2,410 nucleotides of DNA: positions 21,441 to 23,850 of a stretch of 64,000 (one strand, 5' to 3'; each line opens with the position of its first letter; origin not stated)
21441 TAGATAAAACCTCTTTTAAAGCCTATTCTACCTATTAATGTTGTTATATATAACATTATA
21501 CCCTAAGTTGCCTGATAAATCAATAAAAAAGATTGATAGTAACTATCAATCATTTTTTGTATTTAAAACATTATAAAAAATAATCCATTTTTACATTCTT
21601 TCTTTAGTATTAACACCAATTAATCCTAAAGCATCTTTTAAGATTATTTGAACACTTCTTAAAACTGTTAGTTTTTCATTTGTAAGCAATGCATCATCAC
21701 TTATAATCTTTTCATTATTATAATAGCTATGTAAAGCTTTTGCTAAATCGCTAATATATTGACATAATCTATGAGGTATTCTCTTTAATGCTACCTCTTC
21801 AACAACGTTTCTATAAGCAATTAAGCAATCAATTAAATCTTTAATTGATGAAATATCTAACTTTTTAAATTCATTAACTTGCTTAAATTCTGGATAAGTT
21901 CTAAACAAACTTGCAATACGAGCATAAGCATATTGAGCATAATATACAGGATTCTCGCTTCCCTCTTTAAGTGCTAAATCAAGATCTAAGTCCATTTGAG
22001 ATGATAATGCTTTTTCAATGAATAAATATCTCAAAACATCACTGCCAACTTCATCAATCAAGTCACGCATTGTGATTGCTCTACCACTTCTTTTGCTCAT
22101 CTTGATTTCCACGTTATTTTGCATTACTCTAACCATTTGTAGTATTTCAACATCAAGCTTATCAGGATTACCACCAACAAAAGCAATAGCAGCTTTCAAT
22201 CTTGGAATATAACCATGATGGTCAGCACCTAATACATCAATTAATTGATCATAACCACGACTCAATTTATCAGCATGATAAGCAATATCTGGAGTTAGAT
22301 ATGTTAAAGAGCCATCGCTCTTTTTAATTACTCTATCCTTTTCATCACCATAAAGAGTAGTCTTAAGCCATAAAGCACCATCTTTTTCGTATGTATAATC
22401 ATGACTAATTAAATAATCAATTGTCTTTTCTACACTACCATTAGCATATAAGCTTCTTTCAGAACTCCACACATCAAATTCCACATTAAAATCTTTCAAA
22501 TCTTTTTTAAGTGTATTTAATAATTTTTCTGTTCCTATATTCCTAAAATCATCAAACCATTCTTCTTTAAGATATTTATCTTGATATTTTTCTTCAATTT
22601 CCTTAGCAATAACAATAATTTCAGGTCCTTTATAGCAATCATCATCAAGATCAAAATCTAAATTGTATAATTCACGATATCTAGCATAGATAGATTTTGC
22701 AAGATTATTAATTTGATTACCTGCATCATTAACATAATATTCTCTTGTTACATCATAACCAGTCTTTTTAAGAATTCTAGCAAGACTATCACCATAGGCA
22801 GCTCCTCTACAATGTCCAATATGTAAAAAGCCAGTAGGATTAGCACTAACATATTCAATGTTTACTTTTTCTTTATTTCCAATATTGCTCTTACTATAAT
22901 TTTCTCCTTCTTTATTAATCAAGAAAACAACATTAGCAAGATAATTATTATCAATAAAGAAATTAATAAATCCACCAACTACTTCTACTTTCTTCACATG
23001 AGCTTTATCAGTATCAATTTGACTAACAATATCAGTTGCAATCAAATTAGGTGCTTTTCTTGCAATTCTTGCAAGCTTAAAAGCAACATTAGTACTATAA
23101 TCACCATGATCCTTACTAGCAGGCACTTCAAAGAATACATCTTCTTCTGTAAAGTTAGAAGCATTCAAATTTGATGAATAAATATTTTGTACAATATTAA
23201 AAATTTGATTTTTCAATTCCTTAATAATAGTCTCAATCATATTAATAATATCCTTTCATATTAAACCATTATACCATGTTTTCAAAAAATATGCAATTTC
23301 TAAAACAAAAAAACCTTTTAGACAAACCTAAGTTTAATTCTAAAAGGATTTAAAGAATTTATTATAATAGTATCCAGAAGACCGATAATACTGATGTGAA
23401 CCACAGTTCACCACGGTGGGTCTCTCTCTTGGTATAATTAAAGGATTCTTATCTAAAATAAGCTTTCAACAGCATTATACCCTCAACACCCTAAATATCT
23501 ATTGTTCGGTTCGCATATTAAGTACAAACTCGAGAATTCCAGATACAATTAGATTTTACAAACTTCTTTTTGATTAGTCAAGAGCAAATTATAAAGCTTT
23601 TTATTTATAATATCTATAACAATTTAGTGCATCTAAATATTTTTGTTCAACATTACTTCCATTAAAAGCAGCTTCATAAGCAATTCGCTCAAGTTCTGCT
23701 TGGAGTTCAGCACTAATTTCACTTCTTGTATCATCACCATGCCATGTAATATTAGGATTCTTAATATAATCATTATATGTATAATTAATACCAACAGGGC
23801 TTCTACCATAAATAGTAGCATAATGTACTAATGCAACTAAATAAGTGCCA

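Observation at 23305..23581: Independent promoter-to-terminator unit (~240 nt, no ORF) between a lipoprotein gene and argS: candidate sRNA or riboregulatory leader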

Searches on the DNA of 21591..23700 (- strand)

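Call 4: search_rna_families(source=window, start=23150, end=23700, threshold=evalue, max_evalue=1, show_alignments=3)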
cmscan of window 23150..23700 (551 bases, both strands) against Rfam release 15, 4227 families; matches with E-value up to 1: 2.
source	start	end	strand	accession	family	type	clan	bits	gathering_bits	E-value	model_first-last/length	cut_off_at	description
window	23367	23548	-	RF00013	6S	Gene;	-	48.5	46.4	1e-08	1-187/187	no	6S / SsrS RNA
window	23378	23465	-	RF02824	LPR10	Gene; sRNA;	-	22.7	69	0.096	1-94/94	no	Legionella RNA 10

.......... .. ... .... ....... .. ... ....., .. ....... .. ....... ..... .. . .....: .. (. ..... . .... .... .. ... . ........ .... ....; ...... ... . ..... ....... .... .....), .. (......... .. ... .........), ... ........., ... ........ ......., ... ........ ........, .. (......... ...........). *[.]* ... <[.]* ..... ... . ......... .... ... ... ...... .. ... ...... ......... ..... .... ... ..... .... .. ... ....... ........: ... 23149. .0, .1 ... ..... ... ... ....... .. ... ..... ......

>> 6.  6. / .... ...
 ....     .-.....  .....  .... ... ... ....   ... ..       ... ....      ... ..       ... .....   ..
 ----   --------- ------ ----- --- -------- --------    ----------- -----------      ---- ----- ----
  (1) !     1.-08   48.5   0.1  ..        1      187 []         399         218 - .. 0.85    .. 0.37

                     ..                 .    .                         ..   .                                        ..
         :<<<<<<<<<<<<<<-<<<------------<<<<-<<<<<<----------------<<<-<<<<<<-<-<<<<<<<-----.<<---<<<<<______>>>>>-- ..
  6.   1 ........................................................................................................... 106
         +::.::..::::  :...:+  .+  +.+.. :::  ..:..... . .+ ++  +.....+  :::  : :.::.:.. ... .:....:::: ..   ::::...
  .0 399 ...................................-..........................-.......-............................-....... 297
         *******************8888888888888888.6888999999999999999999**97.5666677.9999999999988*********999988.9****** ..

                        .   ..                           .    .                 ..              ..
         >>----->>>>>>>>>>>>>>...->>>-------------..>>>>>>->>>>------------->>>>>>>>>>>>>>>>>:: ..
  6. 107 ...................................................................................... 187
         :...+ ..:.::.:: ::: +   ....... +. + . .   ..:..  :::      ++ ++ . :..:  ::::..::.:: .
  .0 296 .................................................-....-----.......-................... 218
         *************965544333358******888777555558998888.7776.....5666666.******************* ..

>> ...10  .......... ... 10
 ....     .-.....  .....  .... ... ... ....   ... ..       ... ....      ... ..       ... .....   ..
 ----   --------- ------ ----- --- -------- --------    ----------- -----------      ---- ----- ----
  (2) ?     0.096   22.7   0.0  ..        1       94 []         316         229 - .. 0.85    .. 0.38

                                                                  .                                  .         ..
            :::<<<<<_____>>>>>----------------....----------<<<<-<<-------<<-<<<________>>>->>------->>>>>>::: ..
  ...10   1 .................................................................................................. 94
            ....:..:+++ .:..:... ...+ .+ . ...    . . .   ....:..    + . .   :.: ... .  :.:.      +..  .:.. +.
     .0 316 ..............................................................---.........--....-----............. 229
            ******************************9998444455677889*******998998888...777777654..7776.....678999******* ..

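Call 18: search_rna_families(sources=[L001, L004, L006, L007, L008, L009, L010, L011], threshold=evalue, max_evalue=0.1)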
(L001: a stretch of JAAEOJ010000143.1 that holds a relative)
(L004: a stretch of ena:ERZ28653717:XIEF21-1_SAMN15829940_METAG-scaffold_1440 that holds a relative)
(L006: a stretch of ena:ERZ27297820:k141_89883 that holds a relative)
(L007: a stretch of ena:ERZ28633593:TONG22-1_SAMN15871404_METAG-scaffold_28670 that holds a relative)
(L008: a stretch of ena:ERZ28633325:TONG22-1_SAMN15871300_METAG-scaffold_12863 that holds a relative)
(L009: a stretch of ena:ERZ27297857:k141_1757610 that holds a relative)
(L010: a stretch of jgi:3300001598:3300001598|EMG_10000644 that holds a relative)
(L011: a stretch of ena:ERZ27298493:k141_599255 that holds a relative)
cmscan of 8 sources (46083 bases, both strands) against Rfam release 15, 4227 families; matches with E-value up to 0.1: 9.
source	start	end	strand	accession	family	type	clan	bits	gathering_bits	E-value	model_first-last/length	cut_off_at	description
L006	69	252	+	RF00013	6S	Gene;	-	58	46.4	4.6e-09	1-187/187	no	6S / SsrS RNA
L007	272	455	+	RF00013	6S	Gene;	-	58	46.4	4.6e-09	1-187/187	no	6S / SsrS RNA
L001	6355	6452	-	RF00167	Purine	Cis-reg; riboswitch;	CL00123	50.9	37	8.1e-06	1-102/102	no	Purine riboswitch aptamer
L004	2693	2874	+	RF00013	6S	Gene;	-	48.5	46.4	8.7e-07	1-187/187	no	6S / SsrS RNA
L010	2142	2327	+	RF00013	6S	Gene;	-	44.3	46.4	8.7e-06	1-187/187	no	6S / SsrS RNA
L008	3709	3766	+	RF03637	mir-5879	Gene; miRNA;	-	33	97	0.0016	1-76/76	no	mir-5879 microRNA precursor family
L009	2464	2521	+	RF03637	mir-5879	Gene; miRNA;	-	33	97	0.0016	1-76/76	no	mir-5879 microRNA precursor family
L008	3709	3766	-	RF03637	mir-5879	Gene; miRNA;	-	29.2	97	0.021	1-76/76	no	mir-5879 microRNA precursor family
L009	2464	2521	-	RF03637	mir-5879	Gene; miRNA;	-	29.2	97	0.021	1-76/76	no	mir-5879 microRNA precursor family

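Call 24: search_rna_families(sources=[L012, L013, L014, L016, L017, L018, L019, L020], threshold=evalue, max_evalue=0.1)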
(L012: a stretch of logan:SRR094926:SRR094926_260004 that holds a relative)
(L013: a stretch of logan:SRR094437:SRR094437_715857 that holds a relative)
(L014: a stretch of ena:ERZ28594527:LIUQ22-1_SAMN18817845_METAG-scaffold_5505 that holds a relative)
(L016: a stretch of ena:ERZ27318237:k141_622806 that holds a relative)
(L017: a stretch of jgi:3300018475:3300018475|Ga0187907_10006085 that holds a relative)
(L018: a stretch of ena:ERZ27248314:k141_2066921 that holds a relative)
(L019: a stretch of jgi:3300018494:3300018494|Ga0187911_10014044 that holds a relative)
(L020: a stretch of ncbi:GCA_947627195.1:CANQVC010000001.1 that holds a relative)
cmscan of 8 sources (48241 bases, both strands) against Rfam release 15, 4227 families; matches with E-value up to 0.1: 12.
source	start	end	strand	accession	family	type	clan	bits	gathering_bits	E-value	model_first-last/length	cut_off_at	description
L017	5243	5316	+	RF00005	tRNA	Gene; tRNA;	CL00001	65.1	29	5.2e-12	1-71/71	no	tRNA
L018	5243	5316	+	RF00005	tRNA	Gene; tRNA;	CL00001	65.1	29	5.2e-12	1-71/71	no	tRNA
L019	5243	5316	+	RF00005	tRNA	Gene; tRNA;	CL00001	65.1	29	5.2e-12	1-71/71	no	tRNA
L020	2179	2360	+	RF00013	6S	Gene;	-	57.8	46.4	5.5e-09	1-187/187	no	6S / SsrS RNA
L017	6387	6489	+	RF00162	SAM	Cis-reg; riboswitch;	CL00012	53.8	44.4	1e-09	1-108/108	no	SAM riboswitch aptamer (S box leader)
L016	100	282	+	RF00013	6S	Gene;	-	41.5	46.4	4.2e-05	1-187/187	no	6S / SsrS RNA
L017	2218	2421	+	RF00013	6S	Gene;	-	37.5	46.4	0.00037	1-187/187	no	6S / SsrS RNA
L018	2218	2421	+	RF00013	6S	Gene;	-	37.5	46.4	0.00037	1-187/187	no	6S / SsrS RNA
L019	2218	2421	+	RF00013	6S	Gene;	-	37.5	46.4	0.00037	1-187/187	no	6S / SsrS RNA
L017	5243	5317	-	RF04354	Plastid-ycf2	Cis-reg;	-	31.6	65.7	0.01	1-75/75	no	Plastid-ycf2 5UTR RNA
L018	5243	5317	-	RF04354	Plastid-ycf2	Cis-reg;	-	31.6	65.7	0.01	1-75/75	no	Plastid-ycf2 5UTR RNA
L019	5243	5317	-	RF04354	Plastid-ycf2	Cis-reg;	-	31.6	65.7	0.01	1-75/75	no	Plastid-ycf2 5UTR RNA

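Call 35: build_rna_model(alignment_id=A4, structure=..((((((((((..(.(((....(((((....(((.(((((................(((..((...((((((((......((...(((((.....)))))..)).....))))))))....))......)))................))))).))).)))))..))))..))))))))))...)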
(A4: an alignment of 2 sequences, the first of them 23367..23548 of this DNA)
Model R1 built from alignment A4 (2 sequences, 185 columns); structure: as given.
model positions 185; base pairs 47; branch points 0; effective number of sequences 0.86; information 0.591 bits per position. Calibrated on 0.2 Mb of random sequence (short: E-values are rough).
structure used (alignment columns):
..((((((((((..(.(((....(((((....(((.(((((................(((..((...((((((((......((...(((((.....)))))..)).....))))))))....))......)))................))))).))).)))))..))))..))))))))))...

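Call 36: search_with_rna_model(model_id=R1, sources=[window, L001, L002, L003, L006, L008, L010, L011, L012, L014, L016, L017, L020, L021, L022, L023, L024, L025, L026, L027, L028, L029, L030, L031, L032, L033, L034, L035, L036, L037, L038, L039, L040, L041, L042, L043, L044, L045], max_evalue=0.01, make_alignment=true)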
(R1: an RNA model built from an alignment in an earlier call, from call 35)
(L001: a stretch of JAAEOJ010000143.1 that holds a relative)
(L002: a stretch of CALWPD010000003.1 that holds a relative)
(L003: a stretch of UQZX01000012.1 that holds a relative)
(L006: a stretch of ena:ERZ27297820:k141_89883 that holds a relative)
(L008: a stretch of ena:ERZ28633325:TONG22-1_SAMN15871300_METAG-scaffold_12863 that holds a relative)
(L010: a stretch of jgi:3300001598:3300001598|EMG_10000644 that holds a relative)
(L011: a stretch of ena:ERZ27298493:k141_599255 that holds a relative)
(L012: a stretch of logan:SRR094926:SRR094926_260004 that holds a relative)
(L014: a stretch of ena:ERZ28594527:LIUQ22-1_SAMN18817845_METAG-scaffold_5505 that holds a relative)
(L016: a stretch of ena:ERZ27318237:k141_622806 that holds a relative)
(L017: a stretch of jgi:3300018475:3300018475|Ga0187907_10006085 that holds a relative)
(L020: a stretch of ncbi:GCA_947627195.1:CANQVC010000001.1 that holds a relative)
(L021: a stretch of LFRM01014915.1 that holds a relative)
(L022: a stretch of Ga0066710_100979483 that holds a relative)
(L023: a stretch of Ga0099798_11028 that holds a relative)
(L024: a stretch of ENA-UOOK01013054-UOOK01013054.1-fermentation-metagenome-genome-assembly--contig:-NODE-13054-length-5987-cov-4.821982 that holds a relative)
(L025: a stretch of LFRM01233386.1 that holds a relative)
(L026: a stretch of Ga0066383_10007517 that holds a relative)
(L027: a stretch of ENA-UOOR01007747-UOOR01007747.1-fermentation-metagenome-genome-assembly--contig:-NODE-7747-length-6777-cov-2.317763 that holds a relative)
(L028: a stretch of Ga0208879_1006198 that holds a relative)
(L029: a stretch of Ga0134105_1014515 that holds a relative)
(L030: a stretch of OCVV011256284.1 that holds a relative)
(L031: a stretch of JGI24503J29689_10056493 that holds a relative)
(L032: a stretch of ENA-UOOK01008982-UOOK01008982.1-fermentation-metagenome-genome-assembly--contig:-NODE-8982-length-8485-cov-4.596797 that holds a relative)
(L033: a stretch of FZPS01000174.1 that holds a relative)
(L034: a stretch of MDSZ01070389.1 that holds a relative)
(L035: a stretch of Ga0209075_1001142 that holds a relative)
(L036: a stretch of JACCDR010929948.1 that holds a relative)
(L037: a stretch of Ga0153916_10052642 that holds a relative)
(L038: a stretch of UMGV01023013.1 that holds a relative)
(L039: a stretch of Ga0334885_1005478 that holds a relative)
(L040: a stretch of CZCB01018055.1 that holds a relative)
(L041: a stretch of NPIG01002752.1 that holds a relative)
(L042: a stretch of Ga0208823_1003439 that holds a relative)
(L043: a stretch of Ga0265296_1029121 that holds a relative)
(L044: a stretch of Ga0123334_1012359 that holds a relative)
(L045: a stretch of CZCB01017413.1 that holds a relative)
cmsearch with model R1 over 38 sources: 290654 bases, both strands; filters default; matches with E-value up to 0.01: 23.
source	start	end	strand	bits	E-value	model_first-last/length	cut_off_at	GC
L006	69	252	+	230.2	2.3e-56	1-185/185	no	0.38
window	23367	23548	-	224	8.2e-55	1-185/185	no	0.37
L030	3446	3627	+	122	8.2e-29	1-185/185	no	0.37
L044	1928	2107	-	107.9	3.2e-25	1-185/185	no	0.42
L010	2142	2327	+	107.9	3.3e-25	1-185/185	no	0.38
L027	1157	1334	+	102.6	7.2e-24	1-185/185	no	0.37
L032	7773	7950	+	99.9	3.5e-23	1-185/185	no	0.37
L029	838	1031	-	99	6e-23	1-185/185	no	0.39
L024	4220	4401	-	98.4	8.4e-23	1-185/185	no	0.4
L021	1720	1901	-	96.1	3.3e-22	1-185/185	no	0.45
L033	4859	5040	+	96.1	3.3e-22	1-185/185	no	0.45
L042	5152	5333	+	96.1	3.3e-22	1-185/185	no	0.45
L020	2179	2360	+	95.7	4.3e-22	1-185/185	no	0.42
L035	1496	1680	+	94.1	1e-21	1-185/185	no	0.43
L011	1000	1184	+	90.2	1.1e-20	1-185/185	no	0.38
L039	1049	1227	+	89.6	1.5e-20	1-185/185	no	0.38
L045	1264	1445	-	87.6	4.8e-20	1-185/185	no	0.48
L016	102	282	+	86.4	9.6e-20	1-185/185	no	0.38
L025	4665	4852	-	80.3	3.5e-18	1-185/185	no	0.41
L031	957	1144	-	80.3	3.5e-18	1-185/185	no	0.41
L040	1702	1889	+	80.3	3.5e-18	1-185/185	no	0.41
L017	2218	2399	+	73.2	2.2e-16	1-185/185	no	0.37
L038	4355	4529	-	69.4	2.1e-15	1-185/185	no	0.36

Alignment A5: 23 matches aligned to the model, 227 columns, each read 5' to 3' on its own strand. Consensus structure (alignment columns), stored with it:
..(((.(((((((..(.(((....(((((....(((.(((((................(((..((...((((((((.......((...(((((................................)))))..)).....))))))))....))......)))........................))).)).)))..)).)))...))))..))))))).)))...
